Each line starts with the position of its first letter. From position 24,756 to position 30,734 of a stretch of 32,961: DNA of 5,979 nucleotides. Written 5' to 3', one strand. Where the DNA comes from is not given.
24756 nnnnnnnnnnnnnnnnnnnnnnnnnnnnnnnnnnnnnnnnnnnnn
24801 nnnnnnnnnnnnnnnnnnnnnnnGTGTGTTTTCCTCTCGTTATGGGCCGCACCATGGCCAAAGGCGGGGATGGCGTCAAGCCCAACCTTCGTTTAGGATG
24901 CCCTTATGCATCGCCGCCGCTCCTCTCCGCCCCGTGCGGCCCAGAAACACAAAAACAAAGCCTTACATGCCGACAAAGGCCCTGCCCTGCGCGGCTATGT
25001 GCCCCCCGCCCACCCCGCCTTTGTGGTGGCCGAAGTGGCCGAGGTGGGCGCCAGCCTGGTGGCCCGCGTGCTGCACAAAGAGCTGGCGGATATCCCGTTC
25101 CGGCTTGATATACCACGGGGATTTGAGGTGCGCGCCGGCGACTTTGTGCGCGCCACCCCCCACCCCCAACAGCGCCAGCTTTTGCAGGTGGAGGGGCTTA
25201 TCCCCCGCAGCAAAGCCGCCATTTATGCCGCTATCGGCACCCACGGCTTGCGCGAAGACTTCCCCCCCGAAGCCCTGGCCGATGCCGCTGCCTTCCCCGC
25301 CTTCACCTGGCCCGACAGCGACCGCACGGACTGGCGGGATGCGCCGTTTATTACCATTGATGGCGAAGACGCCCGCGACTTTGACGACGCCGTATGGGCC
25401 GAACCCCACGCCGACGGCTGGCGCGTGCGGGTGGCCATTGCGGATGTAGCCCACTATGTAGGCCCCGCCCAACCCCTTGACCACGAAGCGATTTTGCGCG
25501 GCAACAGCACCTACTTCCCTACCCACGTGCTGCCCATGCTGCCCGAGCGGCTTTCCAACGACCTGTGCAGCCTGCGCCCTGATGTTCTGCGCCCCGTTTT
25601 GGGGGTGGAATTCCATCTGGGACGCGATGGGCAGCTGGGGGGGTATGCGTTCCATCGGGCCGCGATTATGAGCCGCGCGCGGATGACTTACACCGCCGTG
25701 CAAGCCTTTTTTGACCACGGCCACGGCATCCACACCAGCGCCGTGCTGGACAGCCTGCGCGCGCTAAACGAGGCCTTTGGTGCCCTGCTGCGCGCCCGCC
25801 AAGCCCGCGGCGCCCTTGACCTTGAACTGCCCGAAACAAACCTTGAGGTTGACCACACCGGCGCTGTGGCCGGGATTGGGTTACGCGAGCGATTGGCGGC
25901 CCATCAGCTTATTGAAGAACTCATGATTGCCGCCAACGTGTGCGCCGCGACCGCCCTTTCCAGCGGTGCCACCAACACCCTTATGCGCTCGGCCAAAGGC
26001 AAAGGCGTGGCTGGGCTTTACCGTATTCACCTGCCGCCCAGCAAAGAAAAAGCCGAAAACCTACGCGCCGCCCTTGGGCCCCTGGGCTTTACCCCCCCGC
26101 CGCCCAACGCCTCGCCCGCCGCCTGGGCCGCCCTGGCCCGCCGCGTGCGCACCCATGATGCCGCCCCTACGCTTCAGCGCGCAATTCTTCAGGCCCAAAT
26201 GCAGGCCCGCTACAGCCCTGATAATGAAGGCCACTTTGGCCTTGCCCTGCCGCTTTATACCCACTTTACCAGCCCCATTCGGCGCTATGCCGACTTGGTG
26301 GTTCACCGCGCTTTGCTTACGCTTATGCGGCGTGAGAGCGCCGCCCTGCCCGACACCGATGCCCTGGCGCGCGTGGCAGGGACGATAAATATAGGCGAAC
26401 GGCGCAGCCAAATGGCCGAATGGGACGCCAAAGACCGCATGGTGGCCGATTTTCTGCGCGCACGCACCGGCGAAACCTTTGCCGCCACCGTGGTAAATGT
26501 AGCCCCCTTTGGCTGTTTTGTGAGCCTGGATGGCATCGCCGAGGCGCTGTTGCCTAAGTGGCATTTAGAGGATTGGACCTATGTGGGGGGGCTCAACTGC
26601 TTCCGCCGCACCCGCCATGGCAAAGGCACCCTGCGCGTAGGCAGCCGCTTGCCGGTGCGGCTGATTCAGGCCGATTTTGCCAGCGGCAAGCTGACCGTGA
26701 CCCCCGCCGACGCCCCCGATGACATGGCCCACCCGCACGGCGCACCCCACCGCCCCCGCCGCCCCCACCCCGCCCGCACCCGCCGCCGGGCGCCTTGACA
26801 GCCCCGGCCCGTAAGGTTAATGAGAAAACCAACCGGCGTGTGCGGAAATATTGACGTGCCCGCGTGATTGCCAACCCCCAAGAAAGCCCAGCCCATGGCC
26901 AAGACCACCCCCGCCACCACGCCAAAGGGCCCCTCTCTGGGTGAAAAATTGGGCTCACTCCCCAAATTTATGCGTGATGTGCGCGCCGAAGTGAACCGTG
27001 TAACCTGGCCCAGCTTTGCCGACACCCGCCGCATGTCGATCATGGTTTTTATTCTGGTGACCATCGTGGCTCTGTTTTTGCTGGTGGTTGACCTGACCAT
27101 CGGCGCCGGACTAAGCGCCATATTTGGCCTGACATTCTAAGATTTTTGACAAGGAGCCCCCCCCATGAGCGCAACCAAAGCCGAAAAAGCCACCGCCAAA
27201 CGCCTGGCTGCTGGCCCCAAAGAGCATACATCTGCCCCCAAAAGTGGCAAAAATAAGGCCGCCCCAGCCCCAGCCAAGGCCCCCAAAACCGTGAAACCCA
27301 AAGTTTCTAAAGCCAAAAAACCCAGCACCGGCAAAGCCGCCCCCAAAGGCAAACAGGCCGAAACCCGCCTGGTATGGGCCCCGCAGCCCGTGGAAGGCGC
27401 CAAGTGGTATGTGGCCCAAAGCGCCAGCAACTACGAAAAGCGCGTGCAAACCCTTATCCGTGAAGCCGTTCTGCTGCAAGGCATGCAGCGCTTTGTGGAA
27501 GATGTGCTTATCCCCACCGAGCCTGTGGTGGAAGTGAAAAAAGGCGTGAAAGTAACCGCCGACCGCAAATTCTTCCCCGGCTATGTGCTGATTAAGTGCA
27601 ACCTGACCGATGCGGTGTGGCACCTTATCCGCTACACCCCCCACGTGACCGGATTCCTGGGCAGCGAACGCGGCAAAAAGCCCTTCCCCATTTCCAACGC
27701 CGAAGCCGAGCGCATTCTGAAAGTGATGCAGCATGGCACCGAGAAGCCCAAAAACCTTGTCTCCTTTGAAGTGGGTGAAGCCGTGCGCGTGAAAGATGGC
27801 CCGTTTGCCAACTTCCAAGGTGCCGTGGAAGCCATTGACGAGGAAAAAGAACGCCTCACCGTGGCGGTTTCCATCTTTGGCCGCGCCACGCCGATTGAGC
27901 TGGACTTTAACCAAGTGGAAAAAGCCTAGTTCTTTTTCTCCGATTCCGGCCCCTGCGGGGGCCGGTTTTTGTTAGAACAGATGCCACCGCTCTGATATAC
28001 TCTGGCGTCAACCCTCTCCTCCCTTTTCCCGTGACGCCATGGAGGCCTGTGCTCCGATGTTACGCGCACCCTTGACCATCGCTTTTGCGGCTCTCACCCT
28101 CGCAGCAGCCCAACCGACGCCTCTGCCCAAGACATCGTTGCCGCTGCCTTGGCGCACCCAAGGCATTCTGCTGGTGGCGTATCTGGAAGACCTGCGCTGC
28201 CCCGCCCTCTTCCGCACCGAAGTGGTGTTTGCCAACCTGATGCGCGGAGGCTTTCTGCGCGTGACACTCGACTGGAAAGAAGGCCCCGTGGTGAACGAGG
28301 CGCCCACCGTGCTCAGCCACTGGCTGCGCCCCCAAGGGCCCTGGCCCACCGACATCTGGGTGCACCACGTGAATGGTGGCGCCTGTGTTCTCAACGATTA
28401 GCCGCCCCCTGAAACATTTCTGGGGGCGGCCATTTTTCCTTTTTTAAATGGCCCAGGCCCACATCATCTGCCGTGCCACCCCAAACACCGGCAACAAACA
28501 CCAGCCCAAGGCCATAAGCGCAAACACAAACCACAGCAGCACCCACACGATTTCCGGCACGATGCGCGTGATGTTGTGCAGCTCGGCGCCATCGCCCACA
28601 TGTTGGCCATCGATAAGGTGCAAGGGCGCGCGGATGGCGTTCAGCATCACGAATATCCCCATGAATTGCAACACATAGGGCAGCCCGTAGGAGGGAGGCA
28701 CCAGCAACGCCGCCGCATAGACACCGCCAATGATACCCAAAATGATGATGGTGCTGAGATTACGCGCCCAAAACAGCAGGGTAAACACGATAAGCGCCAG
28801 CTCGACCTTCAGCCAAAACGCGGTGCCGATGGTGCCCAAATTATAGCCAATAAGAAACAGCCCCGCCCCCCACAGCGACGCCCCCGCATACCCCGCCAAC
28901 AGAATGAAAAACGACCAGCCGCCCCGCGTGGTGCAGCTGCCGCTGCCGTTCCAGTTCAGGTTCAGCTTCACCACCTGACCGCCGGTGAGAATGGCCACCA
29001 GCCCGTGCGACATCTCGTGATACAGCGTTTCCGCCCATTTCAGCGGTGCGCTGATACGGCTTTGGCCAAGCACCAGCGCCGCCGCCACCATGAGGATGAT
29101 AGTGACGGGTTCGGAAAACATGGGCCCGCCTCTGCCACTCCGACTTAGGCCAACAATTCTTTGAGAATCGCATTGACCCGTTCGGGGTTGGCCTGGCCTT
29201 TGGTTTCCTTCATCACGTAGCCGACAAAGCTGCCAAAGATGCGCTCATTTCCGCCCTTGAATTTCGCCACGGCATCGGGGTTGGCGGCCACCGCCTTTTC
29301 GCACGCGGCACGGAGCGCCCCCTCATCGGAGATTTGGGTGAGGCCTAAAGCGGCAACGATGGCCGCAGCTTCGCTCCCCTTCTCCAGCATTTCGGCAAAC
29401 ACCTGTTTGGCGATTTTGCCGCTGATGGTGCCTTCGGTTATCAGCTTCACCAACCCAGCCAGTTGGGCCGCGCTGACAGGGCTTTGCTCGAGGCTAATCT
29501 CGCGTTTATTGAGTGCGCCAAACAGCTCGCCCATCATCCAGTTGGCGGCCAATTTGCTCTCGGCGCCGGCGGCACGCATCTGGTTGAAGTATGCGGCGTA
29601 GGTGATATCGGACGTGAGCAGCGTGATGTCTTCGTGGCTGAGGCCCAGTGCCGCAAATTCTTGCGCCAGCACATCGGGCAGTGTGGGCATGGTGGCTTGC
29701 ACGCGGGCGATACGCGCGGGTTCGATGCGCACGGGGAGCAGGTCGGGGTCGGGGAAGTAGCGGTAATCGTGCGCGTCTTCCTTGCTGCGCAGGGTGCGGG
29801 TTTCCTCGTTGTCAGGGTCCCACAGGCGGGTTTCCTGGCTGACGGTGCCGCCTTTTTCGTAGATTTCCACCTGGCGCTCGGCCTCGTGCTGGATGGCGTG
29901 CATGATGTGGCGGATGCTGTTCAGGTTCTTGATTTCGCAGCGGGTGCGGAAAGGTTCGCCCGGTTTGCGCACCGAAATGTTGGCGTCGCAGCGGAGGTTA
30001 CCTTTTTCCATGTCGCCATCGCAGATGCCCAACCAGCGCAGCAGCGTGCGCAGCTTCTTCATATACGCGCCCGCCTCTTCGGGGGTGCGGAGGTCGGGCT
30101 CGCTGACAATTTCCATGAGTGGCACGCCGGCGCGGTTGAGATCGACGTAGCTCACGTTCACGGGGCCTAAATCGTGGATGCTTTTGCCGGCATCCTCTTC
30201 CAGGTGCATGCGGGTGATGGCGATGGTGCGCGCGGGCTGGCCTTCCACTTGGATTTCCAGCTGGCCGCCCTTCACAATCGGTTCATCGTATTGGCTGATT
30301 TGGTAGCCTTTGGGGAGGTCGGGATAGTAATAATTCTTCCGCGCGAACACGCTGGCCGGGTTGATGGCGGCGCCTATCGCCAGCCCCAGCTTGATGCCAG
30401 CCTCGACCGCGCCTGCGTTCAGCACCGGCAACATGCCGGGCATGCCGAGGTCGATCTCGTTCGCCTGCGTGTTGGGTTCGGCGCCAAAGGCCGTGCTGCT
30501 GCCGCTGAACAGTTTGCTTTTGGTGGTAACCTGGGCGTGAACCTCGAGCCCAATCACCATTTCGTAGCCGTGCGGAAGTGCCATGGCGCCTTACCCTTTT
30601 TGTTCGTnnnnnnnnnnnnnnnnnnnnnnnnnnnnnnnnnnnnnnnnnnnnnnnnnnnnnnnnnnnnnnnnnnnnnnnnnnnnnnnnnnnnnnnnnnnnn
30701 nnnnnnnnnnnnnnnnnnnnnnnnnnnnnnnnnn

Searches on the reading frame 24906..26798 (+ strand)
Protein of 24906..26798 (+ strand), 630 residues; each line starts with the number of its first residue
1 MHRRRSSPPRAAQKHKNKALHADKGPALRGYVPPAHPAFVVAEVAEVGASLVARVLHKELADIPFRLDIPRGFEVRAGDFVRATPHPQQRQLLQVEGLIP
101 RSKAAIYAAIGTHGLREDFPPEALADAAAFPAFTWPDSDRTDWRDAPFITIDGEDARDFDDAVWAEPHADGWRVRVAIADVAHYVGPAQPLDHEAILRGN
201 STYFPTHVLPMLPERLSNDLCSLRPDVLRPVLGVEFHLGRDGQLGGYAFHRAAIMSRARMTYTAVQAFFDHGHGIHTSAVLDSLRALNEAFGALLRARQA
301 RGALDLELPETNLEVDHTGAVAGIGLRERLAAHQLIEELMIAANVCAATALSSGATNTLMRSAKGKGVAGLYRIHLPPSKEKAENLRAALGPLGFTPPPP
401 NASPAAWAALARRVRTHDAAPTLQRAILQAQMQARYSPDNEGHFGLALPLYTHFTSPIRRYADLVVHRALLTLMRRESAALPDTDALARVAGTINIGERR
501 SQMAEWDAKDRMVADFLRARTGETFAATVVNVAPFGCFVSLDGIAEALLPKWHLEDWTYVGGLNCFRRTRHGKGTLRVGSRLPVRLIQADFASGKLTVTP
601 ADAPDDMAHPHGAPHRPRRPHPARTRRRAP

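Call 13: search_protein_families(library=pfam, max_evalue=0.001, proteins=[window:24906-26798:+])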
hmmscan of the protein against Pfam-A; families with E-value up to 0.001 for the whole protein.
window:24906-26798:+ (630 aa): 3 families
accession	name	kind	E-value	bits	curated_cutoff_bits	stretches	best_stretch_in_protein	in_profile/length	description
PF00773.25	RNB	-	5.2e-91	305.7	29.3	1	140-474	1-324/326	RNB domain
PF00575.29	S1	-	5.4e-06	27.1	22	1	520-590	3-63/74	S1 RNA binding domain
PF18614.7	RNase_II_C_S1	-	0.00094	19.4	26.6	0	572-601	30-59/59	RNase II-type exonuclease C-terminal S1 domain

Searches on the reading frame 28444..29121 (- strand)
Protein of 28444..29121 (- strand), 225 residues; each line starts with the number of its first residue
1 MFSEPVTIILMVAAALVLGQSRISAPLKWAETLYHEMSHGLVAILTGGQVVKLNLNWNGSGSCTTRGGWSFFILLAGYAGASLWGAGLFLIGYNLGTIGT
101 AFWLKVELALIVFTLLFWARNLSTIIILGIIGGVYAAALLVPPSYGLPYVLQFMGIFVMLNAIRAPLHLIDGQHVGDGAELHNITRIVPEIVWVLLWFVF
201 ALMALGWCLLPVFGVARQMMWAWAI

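Call 13: search_protein_families(library=pfam, max_evalue=0.001, proteins=[window:28444-29121:-])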
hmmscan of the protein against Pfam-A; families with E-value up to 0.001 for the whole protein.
window:28444-29121:- (225 aa): 1 family
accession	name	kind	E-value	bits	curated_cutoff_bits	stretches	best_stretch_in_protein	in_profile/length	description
PF13398.12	Peptidase_M50B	-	4.3e-39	134.8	26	1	9-208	2-201/201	Peptidase M50B-like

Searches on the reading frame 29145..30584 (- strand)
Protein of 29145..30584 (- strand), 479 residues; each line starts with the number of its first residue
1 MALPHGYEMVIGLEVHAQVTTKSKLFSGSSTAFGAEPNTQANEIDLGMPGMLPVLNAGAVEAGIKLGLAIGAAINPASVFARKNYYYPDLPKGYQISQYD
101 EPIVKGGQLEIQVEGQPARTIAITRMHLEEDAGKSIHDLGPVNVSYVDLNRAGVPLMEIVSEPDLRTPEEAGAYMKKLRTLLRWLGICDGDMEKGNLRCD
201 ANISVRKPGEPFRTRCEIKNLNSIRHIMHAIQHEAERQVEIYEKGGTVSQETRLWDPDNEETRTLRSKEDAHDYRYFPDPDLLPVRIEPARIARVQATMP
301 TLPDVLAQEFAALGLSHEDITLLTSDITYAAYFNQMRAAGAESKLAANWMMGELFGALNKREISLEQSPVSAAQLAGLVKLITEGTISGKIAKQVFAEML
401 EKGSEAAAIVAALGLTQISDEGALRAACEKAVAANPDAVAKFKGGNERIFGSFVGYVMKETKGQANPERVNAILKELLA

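Call 13: search_protein_families(library=pfam, max_evalue=0.001, proteins=[window:29145-30584:-])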
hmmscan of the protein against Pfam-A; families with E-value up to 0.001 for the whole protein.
window:29145-30584:- (479 aa): 2 families
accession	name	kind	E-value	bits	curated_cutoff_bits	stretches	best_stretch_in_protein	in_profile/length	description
PF02934.20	GatB_N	-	3.9e-118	394.1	23.4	1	9-291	1-275/277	GatB/GatE catalytic domain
PF02637.23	GatB_Yqey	-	7.5e-53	178.8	27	1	332-478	2-148/148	GatB domain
